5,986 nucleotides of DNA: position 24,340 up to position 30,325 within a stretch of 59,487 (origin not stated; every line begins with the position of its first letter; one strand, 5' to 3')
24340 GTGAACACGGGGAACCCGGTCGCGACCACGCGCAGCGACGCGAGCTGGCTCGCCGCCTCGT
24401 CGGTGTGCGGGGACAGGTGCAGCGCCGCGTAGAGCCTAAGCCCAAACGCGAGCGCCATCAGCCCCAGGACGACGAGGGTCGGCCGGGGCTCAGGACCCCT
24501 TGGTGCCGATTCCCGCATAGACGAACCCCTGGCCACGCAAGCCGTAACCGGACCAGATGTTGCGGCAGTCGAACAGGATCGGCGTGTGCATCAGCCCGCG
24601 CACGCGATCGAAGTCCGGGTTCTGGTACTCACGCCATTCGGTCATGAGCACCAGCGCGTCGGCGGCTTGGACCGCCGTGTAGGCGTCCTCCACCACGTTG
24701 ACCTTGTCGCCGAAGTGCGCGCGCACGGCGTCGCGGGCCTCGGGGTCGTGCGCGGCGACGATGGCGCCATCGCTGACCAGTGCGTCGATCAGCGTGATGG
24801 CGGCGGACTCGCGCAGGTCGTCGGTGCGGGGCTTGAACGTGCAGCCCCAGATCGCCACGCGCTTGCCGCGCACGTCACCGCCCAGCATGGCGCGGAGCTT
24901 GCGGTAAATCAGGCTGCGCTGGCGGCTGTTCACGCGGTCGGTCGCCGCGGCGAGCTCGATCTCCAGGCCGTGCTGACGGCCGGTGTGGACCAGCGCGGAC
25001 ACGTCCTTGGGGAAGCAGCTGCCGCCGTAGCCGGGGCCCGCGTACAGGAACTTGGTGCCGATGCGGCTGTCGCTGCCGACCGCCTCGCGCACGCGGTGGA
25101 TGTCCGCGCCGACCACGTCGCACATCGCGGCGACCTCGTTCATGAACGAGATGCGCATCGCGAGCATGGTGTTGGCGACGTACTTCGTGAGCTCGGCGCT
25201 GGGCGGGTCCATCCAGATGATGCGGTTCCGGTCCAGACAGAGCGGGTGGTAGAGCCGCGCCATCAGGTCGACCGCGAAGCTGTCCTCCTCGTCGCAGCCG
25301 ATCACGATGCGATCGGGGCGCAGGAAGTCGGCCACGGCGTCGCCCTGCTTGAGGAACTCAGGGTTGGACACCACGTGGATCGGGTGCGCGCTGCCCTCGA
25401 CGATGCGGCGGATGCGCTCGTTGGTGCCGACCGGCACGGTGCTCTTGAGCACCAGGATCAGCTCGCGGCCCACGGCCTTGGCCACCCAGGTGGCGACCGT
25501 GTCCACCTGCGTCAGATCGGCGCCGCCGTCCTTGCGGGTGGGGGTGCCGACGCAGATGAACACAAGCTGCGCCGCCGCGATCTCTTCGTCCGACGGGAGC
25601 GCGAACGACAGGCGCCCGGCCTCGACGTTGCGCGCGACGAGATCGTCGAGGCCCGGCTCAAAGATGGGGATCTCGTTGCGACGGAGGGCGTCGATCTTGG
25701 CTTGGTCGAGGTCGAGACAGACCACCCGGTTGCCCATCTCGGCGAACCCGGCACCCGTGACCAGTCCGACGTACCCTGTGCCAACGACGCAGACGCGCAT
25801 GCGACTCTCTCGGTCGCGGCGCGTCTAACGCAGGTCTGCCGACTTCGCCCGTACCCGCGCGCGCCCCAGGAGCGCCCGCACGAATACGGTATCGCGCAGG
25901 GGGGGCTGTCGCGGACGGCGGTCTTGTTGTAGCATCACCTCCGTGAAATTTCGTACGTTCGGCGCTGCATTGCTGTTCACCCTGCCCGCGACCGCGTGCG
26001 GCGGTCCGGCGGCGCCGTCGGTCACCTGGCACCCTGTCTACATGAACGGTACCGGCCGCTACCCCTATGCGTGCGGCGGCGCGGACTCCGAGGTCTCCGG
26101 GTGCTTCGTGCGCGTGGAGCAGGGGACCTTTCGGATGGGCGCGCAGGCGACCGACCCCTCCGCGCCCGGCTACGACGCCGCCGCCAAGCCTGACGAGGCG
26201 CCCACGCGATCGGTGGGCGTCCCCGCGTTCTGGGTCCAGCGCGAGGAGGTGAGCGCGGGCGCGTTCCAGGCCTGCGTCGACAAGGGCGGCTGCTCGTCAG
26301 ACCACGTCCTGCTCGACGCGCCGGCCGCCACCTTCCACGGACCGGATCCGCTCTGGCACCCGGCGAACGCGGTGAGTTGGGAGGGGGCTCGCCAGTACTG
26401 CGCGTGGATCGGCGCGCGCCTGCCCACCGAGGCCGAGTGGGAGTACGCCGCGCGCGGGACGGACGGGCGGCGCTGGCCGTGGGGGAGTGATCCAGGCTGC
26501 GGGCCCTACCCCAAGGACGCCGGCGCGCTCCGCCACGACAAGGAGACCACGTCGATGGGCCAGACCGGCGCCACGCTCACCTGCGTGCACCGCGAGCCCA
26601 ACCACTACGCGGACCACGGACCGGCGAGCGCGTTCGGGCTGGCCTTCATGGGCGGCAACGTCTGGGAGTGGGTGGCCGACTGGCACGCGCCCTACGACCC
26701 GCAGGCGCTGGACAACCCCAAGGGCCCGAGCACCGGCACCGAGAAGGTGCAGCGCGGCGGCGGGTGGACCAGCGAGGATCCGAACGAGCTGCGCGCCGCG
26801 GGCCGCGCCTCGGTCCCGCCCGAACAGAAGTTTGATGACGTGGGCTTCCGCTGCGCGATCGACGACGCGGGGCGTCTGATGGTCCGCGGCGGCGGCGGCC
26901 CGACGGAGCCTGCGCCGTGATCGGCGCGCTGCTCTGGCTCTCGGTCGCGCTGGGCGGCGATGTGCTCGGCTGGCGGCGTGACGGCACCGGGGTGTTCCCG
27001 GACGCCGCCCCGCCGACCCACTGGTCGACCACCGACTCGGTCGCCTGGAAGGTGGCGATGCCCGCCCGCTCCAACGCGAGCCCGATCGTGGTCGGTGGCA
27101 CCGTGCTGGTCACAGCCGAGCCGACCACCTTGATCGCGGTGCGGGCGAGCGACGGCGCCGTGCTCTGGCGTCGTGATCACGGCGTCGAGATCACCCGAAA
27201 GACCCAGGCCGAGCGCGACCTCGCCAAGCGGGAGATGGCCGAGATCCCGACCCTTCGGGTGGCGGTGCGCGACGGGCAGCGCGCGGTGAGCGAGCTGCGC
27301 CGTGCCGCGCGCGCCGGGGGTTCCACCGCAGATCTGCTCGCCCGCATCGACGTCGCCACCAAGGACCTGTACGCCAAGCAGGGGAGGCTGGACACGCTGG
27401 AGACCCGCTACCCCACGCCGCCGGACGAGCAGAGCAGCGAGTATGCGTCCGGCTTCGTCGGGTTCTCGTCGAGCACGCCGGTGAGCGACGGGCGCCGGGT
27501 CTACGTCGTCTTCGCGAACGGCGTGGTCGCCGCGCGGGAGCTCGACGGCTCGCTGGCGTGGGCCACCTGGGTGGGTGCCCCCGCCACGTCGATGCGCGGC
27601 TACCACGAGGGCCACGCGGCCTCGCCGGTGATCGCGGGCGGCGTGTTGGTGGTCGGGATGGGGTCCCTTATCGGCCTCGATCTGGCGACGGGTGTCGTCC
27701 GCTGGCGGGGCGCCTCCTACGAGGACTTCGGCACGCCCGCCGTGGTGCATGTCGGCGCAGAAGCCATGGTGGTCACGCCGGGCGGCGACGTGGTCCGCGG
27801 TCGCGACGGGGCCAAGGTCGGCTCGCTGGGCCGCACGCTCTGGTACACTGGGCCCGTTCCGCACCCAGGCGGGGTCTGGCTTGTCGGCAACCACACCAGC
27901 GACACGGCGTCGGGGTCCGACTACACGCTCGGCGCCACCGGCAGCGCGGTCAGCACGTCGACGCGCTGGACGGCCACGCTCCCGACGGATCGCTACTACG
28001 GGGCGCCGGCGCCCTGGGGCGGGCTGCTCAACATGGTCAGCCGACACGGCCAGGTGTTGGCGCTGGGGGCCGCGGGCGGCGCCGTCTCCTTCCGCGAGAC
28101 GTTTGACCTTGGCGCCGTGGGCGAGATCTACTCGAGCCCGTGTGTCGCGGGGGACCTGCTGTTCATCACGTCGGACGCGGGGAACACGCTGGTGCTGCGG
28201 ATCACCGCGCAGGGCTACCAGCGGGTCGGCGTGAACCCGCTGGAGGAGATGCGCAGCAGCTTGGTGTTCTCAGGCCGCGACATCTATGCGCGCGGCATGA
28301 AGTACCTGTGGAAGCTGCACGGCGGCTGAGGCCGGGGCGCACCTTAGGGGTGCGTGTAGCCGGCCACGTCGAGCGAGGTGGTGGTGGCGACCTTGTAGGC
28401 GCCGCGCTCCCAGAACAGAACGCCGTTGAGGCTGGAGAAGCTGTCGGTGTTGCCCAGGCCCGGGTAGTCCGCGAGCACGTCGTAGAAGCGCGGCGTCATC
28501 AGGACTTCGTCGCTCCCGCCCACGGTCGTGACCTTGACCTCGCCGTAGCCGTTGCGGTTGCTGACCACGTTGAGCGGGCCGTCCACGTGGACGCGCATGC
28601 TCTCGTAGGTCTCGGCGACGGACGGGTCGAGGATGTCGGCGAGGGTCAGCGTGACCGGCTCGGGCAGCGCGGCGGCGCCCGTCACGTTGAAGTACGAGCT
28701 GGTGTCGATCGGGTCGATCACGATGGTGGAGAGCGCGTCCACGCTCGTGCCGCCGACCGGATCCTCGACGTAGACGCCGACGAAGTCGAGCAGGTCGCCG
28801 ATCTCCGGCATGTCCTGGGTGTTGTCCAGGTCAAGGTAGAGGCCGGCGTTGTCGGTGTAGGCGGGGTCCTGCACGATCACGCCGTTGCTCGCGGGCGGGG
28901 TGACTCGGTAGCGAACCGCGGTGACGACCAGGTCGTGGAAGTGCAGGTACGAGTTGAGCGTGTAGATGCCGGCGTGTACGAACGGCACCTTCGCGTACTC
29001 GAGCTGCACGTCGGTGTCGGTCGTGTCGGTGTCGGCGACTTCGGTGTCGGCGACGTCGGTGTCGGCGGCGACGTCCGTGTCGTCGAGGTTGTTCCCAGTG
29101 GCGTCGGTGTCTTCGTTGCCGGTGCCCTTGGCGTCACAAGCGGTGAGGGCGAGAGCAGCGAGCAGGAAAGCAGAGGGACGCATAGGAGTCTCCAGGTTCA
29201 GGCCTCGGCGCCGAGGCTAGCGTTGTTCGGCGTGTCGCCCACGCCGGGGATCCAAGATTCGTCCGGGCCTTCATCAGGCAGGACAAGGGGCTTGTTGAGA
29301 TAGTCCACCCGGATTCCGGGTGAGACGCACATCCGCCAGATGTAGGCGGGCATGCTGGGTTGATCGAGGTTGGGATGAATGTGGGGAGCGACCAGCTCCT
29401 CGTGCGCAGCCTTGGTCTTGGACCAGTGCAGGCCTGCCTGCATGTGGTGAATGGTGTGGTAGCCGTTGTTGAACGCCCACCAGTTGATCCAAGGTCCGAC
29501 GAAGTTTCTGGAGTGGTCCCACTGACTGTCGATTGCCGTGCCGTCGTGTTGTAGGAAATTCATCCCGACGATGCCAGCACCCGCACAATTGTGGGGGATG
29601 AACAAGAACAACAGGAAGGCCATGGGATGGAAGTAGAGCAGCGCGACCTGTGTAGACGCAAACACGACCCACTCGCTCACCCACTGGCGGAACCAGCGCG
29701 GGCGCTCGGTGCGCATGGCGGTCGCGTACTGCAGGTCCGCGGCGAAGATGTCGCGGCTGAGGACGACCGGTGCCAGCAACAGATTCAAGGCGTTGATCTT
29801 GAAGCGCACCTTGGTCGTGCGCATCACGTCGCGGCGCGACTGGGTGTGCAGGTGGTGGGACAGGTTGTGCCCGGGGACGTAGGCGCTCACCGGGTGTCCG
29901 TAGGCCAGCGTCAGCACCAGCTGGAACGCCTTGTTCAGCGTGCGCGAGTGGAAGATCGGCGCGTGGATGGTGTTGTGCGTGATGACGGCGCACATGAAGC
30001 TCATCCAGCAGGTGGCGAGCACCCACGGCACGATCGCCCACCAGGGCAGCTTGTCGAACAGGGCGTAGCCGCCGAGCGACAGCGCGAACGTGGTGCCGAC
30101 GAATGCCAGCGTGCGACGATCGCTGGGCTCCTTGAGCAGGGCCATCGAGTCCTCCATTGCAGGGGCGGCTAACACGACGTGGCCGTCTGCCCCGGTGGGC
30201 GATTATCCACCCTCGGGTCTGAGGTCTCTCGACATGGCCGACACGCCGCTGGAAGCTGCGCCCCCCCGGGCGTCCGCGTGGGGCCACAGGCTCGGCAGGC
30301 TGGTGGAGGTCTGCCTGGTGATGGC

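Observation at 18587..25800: Compact polyprenyl-phosphate-sugar glycosylation module: MprF-like flippase domain, methyltransferase, two GT-C transferases, GtrB/ArnC-like GT2 and Ugd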

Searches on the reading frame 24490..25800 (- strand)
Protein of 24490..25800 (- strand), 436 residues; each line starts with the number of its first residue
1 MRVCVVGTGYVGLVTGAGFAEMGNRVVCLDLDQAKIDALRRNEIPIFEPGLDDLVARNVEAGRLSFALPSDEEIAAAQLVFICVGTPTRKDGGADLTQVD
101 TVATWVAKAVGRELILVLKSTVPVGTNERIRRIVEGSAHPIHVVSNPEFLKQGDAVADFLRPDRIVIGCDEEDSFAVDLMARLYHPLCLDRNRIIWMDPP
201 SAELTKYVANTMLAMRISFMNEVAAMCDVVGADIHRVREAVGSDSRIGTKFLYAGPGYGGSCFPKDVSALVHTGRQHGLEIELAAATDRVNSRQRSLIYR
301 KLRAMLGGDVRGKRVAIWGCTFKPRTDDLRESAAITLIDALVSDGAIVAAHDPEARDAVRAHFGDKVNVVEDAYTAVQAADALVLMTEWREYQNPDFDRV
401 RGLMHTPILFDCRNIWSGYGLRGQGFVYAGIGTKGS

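Call 3: search_protein_families(library=pfam, proteins=[window:24490-25800:-], max_evalue=0.01)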
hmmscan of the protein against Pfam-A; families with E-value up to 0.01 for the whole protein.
window:24490-25800:- (436 aa): 6 families
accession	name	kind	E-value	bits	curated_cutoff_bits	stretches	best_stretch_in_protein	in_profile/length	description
PF03721.20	UDPG_MGDP_dh_N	-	1.1e-58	198.3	27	1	1-174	1-180/187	UDP-glucose/GDP-mannose dehydrogenase family, NAD binding domain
PF00984.24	UDPG_MGDP_dh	-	2.7e-36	124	25.4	1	201-292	2-93/94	UDP-glucose/GDP-mannose dehydrogenase family, central domain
PF03720.21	UDPG_MGDP_dh_C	-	1.7e-31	109.1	30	1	316-416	1-101/103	UDP-glucose/GDP-mannose dehydrogenase family, UDP binding domain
PF02558.23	ApbA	-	3.9e-05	23.7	22.2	1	3-168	1-146/150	Ketopantoate reductase PanE/ApbA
PF14833.11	NAD_binding_11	-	0.0031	18.2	30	0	202-241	3-42/122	NAD-binding of NADP-dependent 3-hydroxyisobutyrate dehydrogenase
PF03807.23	F420_oxidored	-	0.0034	18.4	21.6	0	336-393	13-73/94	NADP oxidoreductase coenzyme F420-dependent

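Call 5: search_protein_families(library=ncbifam, proteins=[window:24490-25800:-], max_evalue=0.001)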
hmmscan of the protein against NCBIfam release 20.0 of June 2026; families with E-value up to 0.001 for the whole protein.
window:24490-25800:- (436 aa): 8 families
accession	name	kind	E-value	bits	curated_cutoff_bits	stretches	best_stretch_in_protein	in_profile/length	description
NF047673.2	TeichurnBiosyTuaD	equivalog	7.8e-130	433.9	700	1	2-433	3-431/439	UDP-glucose 6-dehydrogenase TuaD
TIGR03026.1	NDP-sugDHase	subfamily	9e-126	419.9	189.8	1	1-414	1-413/413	nucleotide sugar dehydrogenase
NF041297.1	UDPGDh_AglM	equivalog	2.8e-101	339.5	670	1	1-417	1-418/429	UDP-glucose 6-dehydrogenase AglM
NF040825.1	UDPMaNacDH_Arch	equivalog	3.2e-48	164.6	750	1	1-433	1-415/418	UDP-N-acetyl-D-mannosamine dehydrogenase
NF008286.0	PRK11064.1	equivalog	1.8e-41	142.1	459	1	2-401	5-408/420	UDP-N-acetyl-D-mannosamine dehydrogenase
NF011631.0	PRK15057.1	equivalog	4.5e-34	118.2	757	1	1-358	1-342/388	UDP-glucose 6-dehydrogenase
NF011729.0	PRK15182.1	equivalog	2.1e-15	56.5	592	1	2-403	8-402/425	Vi polysaccharide biosynthesis UDP-N-acetylglucosamine C-6 dehydrogenase TviB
NF004829.0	PRK06183.1-3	subfamily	0.00023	20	390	0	104-180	425-505/520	bifunctional 3-(3-hydroxy-phenyl)propionate/3-hydroxycinnamic acid hydroxylase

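Call 87: search_solved_structures(query=window:24490-25800:-, max_evalue=1e-30)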
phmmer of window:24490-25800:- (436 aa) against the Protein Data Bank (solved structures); distinct sequences matched with E-value up to 1e-30: 27.
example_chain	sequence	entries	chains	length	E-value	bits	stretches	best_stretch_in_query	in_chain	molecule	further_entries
3gg2_A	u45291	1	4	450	5.3e-125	420.8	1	3-417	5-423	Sugar dehydrogenase, UDP-glucose/GDP-mannose dehydrogenase family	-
2y0e_A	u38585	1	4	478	2.7e-122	411.8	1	1-436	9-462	UDP-GLUCOSE DEHYDROGENASE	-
4a7p_A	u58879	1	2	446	7.2e-122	410.4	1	2-433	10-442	UDP-GLUCOSE DEHYDROGENASE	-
2y0d_A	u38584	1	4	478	5e-121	407.7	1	1-436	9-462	UDP-GLUCOSE DEHYDROGENASE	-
2y0c_A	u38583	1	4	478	5.2e-121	407.6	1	1-436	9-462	UDP-GLUCOSE DEHYDROGENASE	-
3vtf_A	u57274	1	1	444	8.2e-90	304.8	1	3-397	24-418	UDP-glucose 6-dehydrogenase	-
2o3j_A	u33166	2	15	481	8.3e-72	245.5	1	3-434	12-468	UDP-glucose 6-dehydrogenase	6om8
3tdk_A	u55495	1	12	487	1.4e-68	234.8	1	2-434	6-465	UDP-glucose 6-dehydrogenase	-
3prj_A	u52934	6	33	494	1.5e-68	234.8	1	2-434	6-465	UDP-glucose 6-dehydrogenase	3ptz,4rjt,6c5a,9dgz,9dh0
5vr8_A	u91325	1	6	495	1.5e-68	234.7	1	2-434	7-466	UDP-glucose 6-dehydrogenase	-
5w4x_A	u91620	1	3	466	1.6e-68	234.6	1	2-432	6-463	UDP-glucose 6-dehydrogenase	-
2q3e_A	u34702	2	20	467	1.6e-68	234.6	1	2-432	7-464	UDP-glucose 6-dehydrogenase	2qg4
6c58_A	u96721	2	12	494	2.1e-68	234.3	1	2-434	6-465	UDP-glucose 6-dehydrogenase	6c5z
5tjh_A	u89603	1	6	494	2.1e-68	234.3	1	2-434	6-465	UDP-glucose 6-dehydrogenase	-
4edf_A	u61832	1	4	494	2.6e-68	234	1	2-434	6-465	UDP-glucose 6-dehydrogenase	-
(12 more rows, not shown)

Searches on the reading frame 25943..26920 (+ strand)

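Call 3: search_protein_families(library=pfam, proteins=[window:25943-26920:+], max_evalue=0.01)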
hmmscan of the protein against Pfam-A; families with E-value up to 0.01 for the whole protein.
window:25943-26920:+ (325 aa): 1 family
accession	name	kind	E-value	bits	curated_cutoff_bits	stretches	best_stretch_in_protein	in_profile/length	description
PF03781.23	FGE-sulfatase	-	2.5e-45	155.6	23.3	1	55-305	5-254/255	Sulfatase-modifying factor enzyme 1-like domain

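Call 5: search_protein_families(library=ncbifam, proteins=[window:25943-26920:+], max_evalue=0.001)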
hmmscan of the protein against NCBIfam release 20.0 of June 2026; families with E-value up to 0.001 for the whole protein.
window:25943-26920:+ (325 aa): 8 families
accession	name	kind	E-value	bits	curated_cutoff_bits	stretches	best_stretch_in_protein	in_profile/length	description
NF041186.1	SenA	equivalog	2.3e-23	83.2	420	1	139-305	271-381/382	selenoneine synthase SenA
TIGR03440.2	egtB_TIGR03440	equivalog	2.6e-19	69.6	360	1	139-305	274-413/413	ergothioneine biosynthesis protein EgtB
TIGR03525.2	GldK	equivalog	6.5e-14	52.1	350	1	158-306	256-405/408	T9SS ring complex lipoprotein PorK/GldK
NF051459.1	pyoverdine_PvdO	equivalog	3.2e-11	42.8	500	1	56-305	37-277/280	dihydropyoverdine dehydrogenase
TIGR03524.1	GldJ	equivalog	1.6e-08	33.7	458.2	0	159-177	265-283/559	gliding motility lipoprotein GldJ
TIGR03530.1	GldJ_short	equivalog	4.8e-08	32.3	382.9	1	159-258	211-327/396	gliding motility lipoprotein GldJ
TIGR02171.1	Fb_sc_TIGR02171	subfamily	1e-06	27.1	544.35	1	155-309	156-287/912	TIGR02171 family lipoprotein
TIGR04344.1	ovoA_Nterm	equivalog_domain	0.00099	18.1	400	0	93-253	267-389/444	5-histidylcysteine sulfoxide synthase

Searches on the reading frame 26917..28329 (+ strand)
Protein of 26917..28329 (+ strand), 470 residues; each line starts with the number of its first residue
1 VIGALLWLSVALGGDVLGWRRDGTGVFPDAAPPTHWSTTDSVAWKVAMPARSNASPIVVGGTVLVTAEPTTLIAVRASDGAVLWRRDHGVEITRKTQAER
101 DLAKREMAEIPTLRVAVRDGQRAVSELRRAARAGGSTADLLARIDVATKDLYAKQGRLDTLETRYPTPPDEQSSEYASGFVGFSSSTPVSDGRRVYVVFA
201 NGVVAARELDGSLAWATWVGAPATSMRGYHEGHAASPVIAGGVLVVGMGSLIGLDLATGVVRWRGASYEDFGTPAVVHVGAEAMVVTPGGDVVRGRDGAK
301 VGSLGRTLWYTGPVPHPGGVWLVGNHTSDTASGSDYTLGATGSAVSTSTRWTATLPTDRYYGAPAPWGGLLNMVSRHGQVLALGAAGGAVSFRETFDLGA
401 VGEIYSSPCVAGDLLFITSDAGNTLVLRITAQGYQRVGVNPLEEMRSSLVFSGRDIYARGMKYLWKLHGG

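Call 3: search_protein_families(library=pfam, proteins=[window:26917-28329:+], max_evalue=0.01)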
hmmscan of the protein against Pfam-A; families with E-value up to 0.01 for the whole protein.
window:26917-28329:+ (470 aa): 3 families
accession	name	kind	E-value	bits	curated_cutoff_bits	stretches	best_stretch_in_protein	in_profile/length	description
PF13360.13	PQQ_2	-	2.2e-17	63.9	27.6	3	184-279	65-158/233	Outer membrane protein assembly factor BamB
PF01011.28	PQQ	-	9.3e-06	25.1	26.7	1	47-97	44-94/595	Glucose/ethanol/alcohol dehydrogenase, beta-propeller domain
PF13570.13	Beta-prop_ACSF4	-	9.9e-06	25.6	133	0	359-419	256-319/329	Beta-alanine-activating enzyme, beta-propeller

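Call 5: search_protein_families(library=ncbifam, proteins=[window:26917-28329:+], max_evalue=0.001)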
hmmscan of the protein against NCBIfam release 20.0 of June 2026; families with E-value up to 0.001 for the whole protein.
window:26917-28329:+ (470 aa): 3 families
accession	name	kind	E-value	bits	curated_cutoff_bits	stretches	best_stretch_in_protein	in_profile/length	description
TIGR03300.1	assembly_YfgL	equivalog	8.9e-10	37.8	285.2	0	42-102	87-147/377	outer membrane protein assembly factor BamB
NF008351.0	PRK11138.1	equivalog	1e-07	30.8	423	0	39-87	139-187/394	outer membrane protein assembly factor BamB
TIGR03075.1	PQQ_enz_alc_DH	subfamily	0.0002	20.1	480.05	0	51-94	60-103/530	PQQ-dependent dehydrogenase, methanol/ethanol family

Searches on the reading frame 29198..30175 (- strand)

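Call 6: search_protein_families(library=pfam, proteins=[window:29198-30175:-], max_evalue=0.001)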
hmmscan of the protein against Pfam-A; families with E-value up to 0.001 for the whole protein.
window:29198-30175:- (325 aa): 1 family
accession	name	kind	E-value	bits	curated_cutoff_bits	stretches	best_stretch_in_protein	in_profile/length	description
PF00487.30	FA_desaturase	-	3.2e-25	89.8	29.7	1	45-261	2-238/253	Fatty acid desaturase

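Call 76: search_protein_families(library=ncbifam, proteins=[window:29198-30175:-], max_evalue=0.00001)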
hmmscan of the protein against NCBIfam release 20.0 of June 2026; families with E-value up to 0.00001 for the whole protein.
window:29198-30175:- (325 aa): 0 families
